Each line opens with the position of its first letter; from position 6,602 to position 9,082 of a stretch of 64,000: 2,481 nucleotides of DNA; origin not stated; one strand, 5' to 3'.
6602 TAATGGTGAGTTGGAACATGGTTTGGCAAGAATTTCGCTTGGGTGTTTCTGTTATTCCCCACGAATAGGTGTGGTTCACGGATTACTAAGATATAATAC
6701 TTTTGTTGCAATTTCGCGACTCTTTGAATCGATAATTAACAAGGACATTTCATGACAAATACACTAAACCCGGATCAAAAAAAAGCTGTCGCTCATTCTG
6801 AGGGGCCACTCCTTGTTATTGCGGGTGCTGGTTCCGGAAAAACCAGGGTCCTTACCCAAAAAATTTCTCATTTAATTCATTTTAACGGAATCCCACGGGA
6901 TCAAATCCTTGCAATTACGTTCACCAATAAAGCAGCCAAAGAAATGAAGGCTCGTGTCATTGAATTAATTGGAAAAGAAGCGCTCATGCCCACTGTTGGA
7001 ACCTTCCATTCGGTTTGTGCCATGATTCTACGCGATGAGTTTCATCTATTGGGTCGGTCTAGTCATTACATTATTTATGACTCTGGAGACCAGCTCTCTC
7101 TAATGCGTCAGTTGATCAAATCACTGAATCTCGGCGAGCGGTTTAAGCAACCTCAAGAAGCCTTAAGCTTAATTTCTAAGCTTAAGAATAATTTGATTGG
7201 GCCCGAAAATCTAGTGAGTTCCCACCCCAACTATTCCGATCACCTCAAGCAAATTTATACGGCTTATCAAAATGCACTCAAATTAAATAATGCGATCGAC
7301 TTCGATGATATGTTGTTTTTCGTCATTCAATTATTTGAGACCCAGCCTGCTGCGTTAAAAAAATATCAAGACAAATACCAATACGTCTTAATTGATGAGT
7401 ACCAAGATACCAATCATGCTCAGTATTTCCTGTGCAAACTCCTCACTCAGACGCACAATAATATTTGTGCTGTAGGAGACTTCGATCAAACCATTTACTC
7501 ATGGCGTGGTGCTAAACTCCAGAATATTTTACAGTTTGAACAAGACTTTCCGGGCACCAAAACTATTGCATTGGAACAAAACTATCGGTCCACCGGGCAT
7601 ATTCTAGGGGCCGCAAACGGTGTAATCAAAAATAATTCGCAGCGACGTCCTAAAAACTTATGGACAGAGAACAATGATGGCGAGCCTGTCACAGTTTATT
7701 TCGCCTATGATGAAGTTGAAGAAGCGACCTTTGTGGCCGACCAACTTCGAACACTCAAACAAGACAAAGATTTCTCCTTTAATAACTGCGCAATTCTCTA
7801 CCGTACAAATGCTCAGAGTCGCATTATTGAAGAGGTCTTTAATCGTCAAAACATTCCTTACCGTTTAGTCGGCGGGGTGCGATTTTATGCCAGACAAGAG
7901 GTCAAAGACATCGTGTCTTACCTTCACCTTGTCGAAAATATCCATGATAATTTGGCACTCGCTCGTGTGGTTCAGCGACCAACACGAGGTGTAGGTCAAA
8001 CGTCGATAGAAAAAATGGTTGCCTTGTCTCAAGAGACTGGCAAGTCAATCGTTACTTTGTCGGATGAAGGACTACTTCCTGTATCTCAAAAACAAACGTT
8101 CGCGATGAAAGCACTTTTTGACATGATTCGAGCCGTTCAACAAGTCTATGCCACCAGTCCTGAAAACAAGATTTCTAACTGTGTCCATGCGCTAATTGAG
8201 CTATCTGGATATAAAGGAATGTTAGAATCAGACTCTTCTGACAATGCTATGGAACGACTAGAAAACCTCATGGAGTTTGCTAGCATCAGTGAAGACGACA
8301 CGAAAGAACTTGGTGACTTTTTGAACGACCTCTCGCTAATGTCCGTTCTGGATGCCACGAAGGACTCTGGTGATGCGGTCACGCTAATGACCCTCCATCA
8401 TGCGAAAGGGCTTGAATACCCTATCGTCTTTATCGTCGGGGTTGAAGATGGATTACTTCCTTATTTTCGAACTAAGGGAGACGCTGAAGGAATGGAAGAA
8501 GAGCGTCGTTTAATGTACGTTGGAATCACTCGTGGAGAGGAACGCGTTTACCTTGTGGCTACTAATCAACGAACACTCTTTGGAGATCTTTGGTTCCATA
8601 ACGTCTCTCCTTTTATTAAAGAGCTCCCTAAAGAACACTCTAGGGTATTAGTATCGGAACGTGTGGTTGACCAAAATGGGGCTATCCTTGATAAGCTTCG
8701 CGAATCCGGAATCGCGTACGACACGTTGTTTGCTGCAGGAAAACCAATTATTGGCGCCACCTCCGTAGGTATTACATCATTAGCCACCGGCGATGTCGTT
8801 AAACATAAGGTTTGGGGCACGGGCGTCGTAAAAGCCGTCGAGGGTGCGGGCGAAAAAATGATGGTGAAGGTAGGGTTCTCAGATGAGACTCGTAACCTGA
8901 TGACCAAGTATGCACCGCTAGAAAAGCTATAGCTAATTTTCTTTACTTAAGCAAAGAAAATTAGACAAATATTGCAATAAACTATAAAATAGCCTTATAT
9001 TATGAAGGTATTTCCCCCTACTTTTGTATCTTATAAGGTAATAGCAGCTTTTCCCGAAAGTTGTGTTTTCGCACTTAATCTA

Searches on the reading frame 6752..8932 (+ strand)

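Call 22: search_protein_families(library=ncbifam, proteins=[window:6752-8932:+], max_evalue=1e-10)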
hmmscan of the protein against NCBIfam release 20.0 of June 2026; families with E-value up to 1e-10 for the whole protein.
window:6752-8932:+ (726 aa): 15 families
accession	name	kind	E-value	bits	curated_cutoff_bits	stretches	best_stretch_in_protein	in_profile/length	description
TIGR01073.1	pcrA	equivalog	4.1e-239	795.7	911.2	1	2-724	2-725/725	DNA helicase PcrA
NF008743.0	PRK11773.1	equivalog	1.2e-195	652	965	1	3-725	8-719/720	DNA helicase II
TIGR01075.1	uvrD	equivalog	4.3e-187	623.6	1144.45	1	3-724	3-715/715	DNA helicase II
TIGR01074.1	rep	equivalog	1.5e-174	582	951.45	1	5-641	2-649/668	DNA helicase Rep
NF008172.0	PRK10919.1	equivalog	1.5e-135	453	1168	1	5-639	3-647/673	DNA helicase Rep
TIGR02785.1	addA_Gpos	equivalog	1.2e-53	182.4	707.65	2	163-293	339-481/1234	helicase-exonuclease AddAB subunit AddA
NF008276.0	PRK11054.1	equivalog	2.1e-45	155.4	543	2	2-94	194-284/684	DNA helicase IV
TIGR02784.1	addA_alphas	equivalog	9.8e-37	126.8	860.75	0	166-297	345-498/1138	double-strand break repair helicase AddA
TIGR00609.1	recB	equivalog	1.1e-34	119.8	696.05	1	164-297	325-460/1175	exodeoxyribonuclease V subunit beta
NF010485.0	PRK13909.1-2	equivalog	1.7e-29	102.7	650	2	164-561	280-629/909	RecB-like helicase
NF010487.0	PRK13909.1-4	equivalog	6.2e-27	94.2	759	1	164-392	280-524/924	RecB-like helicase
NF041464.1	HelD_BACSU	equivalog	1.2e-15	56.6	419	1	162-389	504-718/779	RNA polymerase recycling motor HelD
NF008128.0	PRK10876.1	equivalog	3.7e-13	48.1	1697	0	165-294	332-463/1181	exodeoxyribonuclease V subunit beta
NF010486.0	PRK13909.1-3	equivalog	1.5e-12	46.4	1109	0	20-74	8-61/921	RecB-like helicase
NF010484.0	PRK13909.1-1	equivalog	3.3e-12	45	1074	0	170-301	301-444/945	RecB-like helicase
